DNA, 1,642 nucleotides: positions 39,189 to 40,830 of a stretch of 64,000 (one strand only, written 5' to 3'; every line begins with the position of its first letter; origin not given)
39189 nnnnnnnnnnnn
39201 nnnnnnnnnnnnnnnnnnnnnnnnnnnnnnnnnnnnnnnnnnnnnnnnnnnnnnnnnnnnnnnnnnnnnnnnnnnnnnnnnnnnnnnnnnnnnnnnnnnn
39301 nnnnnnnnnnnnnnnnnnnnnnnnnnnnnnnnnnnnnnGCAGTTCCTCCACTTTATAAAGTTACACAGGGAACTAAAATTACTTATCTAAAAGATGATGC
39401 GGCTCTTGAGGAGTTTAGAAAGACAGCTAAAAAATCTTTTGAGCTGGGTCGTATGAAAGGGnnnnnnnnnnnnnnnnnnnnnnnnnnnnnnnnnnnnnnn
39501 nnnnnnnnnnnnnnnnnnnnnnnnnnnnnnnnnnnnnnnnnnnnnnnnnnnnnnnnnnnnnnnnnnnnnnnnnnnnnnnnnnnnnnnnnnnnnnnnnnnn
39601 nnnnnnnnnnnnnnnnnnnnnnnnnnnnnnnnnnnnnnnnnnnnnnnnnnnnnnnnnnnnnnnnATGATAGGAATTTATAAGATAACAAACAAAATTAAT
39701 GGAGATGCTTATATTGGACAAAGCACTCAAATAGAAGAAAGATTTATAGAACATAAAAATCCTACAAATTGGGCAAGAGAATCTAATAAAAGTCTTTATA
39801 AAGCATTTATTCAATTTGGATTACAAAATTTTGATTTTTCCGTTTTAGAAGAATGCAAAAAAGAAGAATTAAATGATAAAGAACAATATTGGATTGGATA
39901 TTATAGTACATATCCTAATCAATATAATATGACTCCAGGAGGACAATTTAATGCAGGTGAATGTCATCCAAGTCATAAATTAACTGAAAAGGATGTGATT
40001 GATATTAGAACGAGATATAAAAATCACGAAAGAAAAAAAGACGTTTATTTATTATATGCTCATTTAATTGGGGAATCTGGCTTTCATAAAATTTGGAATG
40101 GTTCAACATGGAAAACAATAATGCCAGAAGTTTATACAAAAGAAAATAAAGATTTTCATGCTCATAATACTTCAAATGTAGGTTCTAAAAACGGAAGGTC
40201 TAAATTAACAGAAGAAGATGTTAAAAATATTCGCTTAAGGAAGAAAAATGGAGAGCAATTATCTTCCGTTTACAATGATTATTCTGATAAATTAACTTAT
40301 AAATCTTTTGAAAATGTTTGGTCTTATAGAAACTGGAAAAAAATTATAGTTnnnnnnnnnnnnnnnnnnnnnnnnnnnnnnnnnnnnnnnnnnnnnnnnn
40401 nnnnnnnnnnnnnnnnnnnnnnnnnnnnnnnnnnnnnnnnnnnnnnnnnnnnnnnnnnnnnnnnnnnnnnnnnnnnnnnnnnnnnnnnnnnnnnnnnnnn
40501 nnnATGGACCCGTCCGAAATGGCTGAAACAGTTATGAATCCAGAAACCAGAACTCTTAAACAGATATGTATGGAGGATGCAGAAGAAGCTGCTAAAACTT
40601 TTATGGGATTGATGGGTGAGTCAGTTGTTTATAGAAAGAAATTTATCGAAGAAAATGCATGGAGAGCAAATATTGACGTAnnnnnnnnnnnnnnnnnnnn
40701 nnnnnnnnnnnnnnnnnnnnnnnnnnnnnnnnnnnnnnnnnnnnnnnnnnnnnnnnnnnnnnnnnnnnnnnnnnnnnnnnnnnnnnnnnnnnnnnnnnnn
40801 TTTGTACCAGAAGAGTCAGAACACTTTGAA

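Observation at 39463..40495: Group I intron with GIY-YIG homing endonuclease splits the topoisomerase II (GyrB-like) gene at the RYKG|LGEM motif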

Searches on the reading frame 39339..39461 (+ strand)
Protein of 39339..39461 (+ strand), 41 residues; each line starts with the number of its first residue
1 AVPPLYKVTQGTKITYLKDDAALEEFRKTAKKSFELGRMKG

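Call 77: search_protein_families(library=pfam, proteins=[window:39339-39461:+], max_evalue=0.1)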
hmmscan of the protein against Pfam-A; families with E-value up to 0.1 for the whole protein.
seq(41 aa): 1 family
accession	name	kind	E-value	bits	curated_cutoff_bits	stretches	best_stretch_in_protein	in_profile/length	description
PF21249.2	GyrB_hook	-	8e-06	25.8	23.7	1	4-26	1-23/29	GyrB, hook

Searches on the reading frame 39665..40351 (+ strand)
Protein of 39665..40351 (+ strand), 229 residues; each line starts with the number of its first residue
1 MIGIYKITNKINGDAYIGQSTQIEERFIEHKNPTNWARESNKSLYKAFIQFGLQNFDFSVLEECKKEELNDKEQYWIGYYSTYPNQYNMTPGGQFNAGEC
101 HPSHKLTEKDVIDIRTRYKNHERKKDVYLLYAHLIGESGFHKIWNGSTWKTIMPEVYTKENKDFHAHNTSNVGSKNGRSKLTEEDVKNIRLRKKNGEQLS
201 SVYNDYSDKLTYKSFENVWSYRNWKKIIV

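Call 6: search_protein_families(library=pfam, proteins=[window:39665-40351:+], max_evalue=0.01)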
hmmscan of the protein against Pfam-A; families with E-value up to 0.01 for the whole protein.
window:39665-40351:+ (229 aa): 1 family
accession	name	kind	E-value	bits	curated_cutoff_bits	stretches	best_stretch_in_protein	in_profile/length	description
PF01541.30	GIY-YIG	-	7.9e-09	36.1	22.6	1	2-88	2-78/78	GIY-YIG catalytic domain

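Call 10: search_dna_similar(query=window:39665-40351:+, collection=phages, mode=protein, max_rows=30)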
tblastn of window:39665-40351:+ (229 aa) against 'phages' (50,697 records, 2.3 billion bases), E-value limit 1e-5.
Records with a match: 216; places in all: 234; records where one place covers at least 80% of the query: 44.
Best place of each record, by identity: <60% 216.
By first word of the organism name: Bacillus 40; Flavobacterium 30; Enterococcus 22; Streptococcus 17; uncultured 15; Prevotella 14; Salmonella 12; Pseudomonas 11; Lactococcus 8; Bacteriophage 5; and 21 more.
By host as written in the record: - 28; Streptococcus thermophilus 15; Prevotella sp. 14; Flavobacterium psychrophilum 950106-1/1 12; Bacillus cereus 9; Lactococcus lactis 8; Enterococcus faecalis 7; Bacillus subtilis BEST7003 5; and 76 more.
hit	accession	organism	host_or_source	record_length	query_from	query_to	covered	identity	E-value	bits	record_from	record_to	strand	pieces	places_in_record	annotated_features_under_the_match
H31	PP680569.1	Enterococcus phage VRE9_3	Enterococcus faecium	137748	1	229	100%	37.1%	1e-33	133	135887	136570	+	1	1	homing endonuclease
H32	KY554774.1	Lactococcus phage AM9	Lactococcus lactis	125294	1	229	100%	34.0%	3e-24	106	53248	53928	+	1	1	hypothetical protein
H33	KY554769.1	Lactococcus phage AM2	Lactococcus lactis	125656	1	229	100%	34.0%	3e-24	106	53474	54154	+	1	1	hypothetical protein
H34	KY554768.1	Lactococcus phage AM1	Lactococcus lactis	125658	1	229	100%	34.0%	3e-24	106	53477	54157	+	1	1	hypothetical protein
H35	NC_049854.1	Lactococcus phage AM1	Lactococcus lactis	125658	1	229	100%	34.0%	3e-24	106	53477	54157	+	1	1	homing endonuclease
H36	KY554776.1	Lactococcus phage AM12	Lactococcus lactis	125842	1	229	100%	34.0%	3e-24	106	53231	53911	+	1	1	hypothetical protein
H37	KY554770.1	Lactococcus phage AM3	Lactococcus lactis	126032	1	229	100%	34.0%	3e-24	106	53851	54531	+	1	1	hypothetical protein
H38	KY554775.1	Lactococcus phage AM11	Lactococcus lactis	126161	1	229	100%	34.0%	3e-24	106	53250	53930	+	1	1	hypothetical protein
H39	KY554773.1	Lactococcus phage AM8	Lactococcus lactis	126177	1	229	100%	34.0%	3e-24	106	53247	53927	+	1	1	hypothetical protein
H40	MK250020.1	Prevotella phage Lak-B1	Prevotella sp.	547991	1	218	95%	31.6%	1e-17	87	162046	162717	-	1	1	record has no annotation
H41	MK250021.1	Prevotella phage Lak-B2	Prevotella sp.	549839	1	218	95%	31.6%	1e-17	87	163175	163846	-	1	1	record has no annotation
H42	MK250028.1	Prevotella phage Lak-B9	Prevotella sp.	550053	1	218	95%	31.6%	1e-17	87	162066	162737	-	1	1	record has no annotation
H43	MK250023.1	Prevotella phage Lak-B4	Prevotella sp.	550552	1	218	95%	31.6%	1e-17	87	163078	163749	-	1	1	record has no annotation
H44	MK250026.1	Prevotella phage Lak-B7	Prevotella sp.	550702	1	218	95%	31.6%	1e-17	87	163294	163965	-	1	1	record has no annotation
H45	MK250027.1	Prevotella phage Lak-B8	Prevotella sp.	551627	1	218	95%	31.6%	1e-17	87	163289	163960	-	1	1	record has no annotation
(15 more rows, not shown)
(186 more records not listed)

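Call 52: search_solved_structures(query=window:39665-40351:+, max_evalue=1, show_alignments=2)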
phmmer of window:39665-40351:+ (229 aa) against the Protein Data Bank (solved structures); distinct sequences matched with E-value up to 1: 2.
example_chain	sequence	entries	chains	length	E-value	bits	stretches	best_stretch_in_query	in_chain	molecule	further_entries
1mk0_A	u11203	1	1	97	6.9e-06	29.2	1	3-90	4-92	Intron-associated endonuclease 1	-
1ln0_A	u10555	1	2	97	7.8e-06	29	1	3-90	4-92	intron-associated endonuclease 1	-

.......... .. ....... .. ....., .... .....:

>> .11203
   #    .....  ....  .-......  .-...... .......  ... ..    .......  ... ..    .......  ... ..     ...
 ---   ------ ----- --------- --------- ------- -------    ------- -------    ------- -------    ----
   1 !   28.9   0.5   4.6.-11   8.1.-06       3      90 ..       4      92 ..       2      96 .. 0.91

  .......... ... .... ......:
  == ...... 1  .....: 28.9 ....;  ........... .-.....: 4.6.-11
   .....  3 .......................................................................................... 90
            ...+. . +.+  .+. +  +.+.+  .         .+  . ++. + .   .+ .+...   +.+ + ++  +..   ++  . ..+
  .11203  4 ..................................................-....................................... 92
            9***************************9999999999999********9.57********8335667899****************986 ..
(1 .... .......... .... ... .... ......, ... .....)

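Call 53: search_protein_families(library=phrogs, proteins=[window:39665-40351:+], max_evalue=0.001)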
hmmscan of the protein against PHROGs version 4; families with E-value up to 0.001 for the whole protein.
window:39665-40351:+ (229 aa): 8 families
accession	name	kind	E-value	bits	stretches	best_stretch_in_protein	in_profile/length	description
phrog_7168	-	DNA, RNA and nucleotide metabolism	3.3e-35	122.9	1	1-229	1-219/284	homing endonuclease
phrog_314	-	DNA, RNA and nucleotide metabolism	6.8e-21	75.8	1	1-122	178-289/574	homing endonuclease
phrog_5123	-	DNA, RNA and nucleotide metabolism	2.2e-16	61.1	1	1-94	1-93/152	homing endonuclease with GIY-YIG motif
phrog_19446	-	DNA, RNA and nucleotide metabolism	4.7e-12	47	1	1-79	1-78/254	homing endonuclease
phrog_3404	-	DNA, RNA and nucleotide metabolism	6.5e-05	23.9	1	3-89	4-88/235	HNH endonuclease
phrog_447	-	other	0.00032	21.6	1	4-73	29-106/148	NAD synthetase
phrog_6156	-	DNA, RNA and nucleotide metabolism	0.00068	20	0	98-172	178-248/261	endonuclease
phrog_19106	-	unknown function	0.00071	20.6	0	3-95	33-127/197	-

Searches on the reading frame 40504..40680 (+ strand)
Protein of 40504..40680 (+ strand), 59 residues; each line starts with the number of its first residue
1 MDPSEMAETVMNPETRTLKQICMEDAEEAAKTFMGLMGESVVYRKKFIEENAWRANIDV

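Call 6: search_protein_families(library=pfam, proteins=[window:40504-40680:+], max_evalue=0.01)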
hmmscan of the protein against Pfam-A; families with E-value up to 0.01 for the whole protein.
window:40504-40680:+ (59 aa): 1 family
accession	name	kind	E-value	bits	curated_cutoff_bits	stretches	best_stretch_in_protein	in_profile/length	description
PF00986.26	DNA_gyraseB_C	-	6.4e-15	55.5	29.8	1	1-49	15-63/63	DNA gyrase B subunit, carboxyl terminus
